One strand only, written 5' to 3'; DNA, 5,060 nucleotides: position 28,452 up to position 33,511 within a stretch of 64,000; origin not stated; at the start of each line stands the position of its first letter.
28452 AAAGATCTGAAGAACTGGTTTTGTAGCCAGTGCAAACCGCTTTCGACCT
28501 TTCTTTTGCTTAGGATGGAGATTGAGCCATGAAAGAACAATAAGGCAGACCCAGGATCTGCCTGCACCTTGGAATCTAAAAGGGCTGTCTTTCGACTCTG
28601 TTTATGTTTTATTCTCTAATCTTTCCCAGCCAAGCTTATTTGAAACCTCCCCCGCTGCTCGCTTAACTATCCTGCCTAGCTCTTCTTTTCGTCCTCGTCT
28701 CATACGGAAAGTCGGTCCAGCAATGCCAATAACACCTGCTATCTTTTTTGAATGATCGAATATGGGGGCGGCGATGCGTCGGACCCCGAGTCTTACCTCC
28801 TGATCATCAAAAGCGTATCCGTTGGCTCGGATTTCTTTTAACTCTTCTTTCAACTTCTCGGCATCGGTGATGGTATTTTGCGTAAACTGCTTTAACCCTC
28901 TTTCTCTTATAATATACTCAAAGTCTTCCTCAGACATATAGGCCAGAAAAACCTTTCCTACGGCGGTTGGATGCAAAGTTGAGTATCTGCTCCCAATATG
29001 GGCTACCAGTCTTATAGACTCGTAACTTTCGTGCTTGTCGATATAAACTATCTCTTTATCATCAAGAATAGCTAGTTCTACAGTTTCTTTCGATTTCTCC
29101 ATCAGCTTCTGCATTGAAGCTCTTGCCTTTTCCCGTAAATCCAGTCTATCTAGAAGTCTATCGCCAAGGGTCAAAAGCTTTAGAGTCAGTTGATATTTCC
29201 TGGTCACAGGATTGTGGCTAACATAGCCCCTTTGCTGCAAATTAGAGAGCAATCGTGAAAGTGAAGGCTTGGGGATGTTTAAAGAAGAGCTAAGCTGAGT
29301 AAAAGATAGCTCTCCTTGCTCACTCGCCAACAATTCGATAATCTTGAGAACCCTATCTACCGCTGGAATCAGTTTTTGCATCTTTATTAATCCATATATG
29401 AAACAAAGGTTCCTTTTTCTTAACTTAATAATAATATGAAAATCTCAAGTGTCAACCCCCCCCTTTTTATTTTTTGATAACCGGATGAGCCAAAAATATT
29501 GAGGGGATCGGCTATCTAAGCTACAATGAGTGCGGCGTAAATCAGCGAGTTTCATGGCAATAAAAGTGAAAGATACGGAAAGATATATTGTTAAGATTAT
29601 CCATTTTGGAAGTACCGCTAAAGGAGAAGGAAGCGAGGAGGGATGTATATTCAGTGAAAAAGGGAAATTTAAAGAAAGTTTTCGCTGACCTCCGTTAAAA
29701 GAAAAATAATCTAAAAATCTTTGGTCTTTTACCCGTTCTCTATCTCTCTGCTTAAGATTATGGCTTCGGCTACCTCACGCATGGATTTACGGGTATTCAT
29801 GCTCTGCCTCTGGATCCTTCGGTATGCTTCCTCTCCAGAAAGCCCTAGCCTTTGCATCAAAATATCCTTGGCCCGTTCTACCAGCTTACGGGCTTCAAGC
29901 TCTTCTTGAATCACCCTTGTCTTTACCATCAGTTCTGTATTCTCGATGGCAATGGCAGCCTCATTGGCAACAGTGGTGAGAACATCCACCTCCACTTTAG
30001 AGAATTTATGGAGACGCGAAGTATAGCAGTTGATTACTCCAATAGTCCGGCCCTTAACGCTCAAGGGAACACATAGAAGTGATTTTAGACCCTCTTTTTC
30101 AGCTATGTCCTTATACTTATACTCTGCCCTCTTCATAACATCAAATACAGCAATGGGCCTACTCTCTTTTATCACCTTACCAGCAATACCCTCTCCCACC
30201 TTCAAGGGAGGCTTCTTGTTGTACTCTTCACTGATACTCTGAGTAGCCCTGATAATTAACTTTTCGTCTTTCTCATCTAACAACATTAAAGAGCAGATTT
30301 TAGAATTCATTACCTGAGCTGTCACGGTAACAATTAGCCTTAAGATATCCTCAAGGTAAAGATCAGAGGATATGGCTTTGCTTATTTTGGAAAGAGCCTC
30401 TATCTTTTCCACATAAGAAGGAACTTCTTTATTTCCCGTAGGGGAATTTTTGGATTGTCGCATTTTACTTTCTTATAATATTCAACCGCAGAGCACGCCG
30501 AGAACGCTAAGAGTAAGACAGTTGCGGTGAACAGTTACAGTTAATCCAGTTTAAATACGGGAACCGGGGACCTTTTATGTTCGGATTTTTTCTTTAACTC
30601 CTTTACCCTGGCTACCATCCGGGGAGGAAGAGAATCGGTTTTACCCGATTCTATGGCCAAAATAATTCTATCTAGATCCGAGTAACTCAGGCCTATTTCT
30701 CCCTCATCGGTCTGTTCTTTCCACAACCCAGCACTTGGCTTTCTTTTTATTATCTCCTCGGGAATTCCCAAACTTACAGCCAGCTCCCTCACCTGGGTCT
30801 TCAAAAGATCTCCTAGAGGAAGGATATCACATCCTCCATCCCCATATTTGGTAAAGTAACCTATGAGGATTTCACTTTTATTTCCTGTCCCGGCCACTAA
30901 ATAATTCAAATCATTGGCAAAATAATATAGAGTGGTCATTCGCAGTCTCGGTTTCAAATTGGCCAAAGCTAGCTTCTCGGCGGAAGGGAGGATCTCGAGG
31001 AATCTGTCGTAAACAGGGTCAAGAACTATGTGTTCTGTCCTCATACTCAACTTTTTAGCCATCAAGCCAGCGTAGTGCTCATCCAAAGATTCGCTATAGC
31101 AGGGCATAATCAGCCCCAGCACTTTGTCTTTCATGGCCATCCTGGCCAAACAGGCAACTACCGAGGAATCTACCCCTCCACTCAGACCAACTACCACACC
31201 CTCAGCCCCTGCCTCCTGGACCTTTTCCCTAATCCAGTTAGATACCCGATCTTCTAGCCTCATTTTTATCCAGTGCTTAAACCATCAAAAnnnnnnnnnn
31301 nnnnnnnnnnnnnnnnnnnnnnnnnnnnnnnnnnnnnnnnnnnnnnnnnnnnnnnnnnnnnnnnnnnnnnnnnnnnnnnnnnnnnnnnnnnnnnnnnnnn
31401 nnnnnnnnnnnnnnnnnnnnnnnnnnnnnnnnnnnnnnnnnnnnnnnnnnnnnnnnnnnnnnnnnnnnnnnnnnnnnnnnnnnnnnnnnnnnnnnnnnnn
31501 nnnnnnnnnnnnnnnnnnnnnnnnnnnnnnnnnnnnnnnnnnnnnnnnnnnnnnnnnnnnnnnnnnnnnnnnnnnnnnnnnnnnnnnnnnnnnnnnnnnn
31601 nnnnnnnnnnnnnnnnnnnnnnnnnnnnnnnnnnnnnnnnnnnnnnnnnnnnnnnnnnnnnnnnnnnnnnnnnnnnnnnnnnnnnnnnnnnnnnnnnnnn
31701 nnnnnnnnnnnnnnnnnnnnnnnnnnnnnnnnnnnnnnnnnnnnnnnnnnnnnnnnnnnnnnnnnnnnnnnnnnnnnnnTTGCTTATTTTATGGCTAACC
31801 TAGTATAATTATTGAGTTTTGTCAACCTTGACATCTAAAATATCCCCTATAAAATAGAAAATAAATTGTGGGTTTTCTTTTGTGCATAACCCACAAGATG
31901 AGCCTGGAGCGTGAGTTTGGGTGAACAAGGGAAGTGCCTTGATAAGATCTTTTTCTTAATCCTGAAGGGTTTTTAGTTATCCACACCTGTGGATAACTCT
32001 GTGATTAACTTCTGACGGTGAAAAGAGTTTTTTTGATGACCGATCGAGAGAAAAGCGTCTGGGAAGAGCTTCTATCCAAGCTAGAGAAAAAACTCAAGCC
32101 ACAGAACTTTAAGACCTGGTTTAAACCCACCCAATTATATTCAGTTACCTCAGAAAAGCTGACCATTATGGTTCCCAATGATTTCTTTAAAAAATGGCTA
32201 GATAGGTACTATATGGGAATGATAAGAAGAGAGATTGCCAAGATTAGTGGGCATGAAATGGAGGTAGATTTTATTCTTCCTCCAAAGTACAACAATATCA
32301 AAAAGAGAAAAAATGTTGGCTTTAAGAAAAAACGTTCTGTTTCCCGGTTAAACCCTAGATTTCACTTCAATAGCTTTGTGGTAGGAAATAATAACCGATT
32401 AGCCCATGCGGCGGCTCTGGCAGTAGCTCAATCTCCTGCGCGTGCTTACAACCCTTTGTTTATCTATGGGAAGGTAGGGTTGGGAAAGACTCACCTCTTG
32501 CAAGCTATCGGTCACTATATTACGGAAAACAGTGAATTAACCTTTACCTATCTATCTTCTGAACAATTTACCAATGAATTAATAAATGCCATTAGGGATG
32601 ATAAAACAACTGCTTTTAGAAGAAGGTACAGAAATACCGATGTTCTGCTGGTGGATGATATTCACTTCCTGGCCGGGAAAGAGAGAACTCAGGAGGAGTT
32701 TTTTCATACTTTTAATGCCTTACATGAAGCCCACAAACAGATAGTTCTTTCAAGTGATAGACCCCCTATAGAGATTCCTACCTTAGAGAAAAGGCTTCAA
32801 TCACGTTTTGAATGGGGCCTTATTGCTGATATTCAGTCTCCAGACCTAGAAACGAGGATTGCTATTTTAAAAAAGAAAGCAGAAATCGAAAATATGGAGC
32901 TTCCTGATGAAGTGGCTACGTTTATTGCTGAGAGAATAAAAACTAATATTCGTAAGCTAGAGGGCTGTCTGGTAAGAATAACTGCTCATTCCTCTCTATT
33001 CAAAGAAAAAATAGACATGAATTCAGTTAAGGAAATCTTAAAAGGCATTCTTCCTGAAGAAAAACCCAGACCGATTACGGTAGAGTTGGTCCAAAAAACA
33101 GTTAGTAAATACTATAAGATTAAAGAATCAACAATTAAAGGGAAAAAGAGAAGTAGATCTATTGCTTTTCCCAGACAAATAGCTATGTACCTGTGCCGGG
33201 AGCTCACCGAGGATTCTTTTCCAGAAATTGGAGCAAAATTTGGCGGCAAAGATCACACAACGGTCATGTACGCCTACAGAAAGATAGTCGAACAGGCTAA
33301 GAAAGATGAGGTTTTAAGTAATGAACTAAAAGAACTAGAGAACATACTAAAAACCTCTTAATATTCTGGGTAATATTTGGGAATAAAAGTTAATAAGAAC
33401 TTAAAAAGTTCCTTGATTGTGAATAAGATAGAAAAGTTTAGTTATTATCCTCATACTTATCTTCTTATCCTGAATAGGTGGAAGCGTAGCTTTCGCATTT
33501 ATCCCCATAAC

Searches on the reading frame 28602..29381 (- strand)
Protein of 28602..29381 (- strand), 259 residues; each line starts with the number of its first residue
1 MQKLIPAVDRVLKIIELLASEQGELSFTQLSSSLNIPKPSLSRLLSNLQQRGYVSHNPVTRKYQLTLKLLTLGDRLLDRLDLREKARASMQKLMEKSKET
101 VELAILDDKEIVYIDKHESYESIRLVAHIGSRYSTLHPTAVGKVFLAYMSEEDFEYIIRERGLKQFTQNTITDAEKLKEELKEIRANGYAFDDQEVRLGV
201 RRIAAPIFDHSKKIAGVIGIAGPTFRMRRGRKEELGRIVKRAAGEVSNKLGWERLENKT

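Call 52: search_protein_families(library=pfam, proteins=[window:28602-29381:-], max_evalue=0.00001)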
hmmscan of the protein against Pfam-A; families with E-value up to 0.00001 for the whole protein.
window:28602-29381:- (259 aa): 5 families
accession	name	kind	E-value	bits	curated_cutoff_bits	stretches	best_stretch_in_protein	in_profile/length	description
PF01614.24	IclR_C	-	2.2e-51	174.3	24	1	76-247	3-173/174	Bacterial transcriptional regulator IclR C-terminal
PF09339.16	HTH_IclR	-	5.1e-14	52.2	22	1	7-57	1-51/52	IclR helix-turn-helix domain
PF12802.13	MarR_2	-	8.8e-07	29.4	27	1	16-56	12-52/61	MarR family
PF01022.26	HTH_5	-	1.1e-06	28.9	22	1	11-55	4-46/47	Bacterial regulatory protein, arsR family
PF13412.12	HTH_24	-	8.4e-06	25.7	21.9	0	12-54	6-47/48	Winged helix-turn-helix DNA-binding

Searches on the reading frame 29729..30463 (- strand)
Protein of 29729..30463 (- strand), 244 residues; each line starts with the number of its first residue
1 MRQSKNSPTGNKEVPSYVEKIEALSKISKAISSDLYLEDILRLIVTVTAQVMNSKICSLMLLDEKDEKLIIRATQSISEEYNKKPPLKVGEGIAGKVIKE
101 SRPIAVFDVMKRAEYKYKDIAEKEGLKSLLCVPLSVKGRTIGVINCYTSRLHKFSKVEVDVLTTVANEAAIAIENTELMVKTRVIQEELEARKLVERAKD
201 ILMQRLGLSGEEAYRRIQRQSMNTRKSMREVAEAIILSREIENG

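Call 52: search_protein_families(library=pfam, proteins=[window:29729-30463:-], max_evalue=0.00001)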
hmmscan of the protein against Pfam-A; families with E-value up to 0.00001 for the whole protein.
window:29729-30463:- (244 aa): 4 families
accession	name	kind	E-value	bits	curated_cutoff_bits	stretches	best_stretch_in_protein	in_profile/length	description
PF13185.12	GAF_2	-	5.2e-23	82.2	28.6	1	37-174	4-136/136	GAF domain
PF03861.19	ANTAR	-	1.3e-20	73.3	27.3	1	185-236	3-54/54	ANTAR domain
PF01590.32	GAF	-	7.5e-19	69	22.4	1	37-173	2-133/133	GAF domain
PF13492.12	GAF_3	-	1.4e-14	55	27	1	37-175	2-129/129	GAF domain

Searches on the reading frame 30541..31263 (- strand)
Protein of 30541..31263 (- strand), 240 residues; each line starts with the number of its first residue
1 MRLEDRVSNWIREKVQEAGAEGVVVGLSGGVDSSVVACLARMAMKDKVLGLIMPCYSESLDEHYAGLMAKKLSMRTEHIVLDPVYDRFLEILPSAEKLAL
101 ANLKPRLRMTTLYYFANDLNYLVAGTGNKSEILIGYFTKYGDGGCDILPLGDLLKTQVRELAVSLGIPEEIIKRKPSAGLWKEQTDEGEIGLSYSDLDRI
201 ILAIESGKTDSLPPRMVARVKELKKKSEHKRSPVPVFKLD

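Call 52: search_protein_families(library=pfam, proteins=[window:30541-31263:-], max_evalue=0.00001)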
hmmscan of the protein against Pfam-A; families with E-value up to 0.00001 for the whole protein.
window:30541-31263:- (240 aa): 2 families
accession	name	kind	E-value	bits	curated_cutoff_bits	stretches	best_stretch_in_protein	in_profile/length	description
PF02540.23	NAD_synthase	-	8.7e-79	264.5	21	1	6-232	4-240/242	NAD synthase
PF03054.22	tRNA_Me_trans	-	2.3e-08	34.4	20.6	0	23-62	3-41/202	tRNA methyl transferase HUP domain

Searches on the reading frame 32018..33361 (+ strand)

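Call 52: search_protein_families(library=pfam, proteins=[window:32018-33361:+], max_evalue=0.00001)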
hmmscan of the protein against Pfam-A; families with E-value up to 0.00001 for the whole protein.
window:32018-33361:+ (447 aa): 6 families
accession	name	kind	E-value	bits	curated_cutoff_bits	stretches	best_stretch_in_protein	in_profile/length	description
PF00308.24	Bac_DnaA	-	4.4e-71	238.7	23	1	111-270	1-161/162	Bacterial DnaA ATPAse domain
PF08299.17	Bac_DnaA_C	-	3.4e-32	110.7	31.5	1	355-423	1-69/69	Bacterial dnaA protein helix-turn-helix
PF11638.13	DnaA_N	-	1.7e-17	63.3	24.6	1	13-71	2-61/65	DnaA N-terminal domain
PF01695.23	IstB_IS21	-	2.3e-07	31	24.1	1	147-249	95-195/238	IstB-like ATP binding protein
PF00004.35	AAA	-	4.5e-07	30.8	21.2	1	148-265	2-128/131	ATPase family associated with various cellular activities (AAA)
PF22688.2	Hda_lid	-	8.7e-07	29.3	27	0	279-341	3-65/65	Hda, lid domain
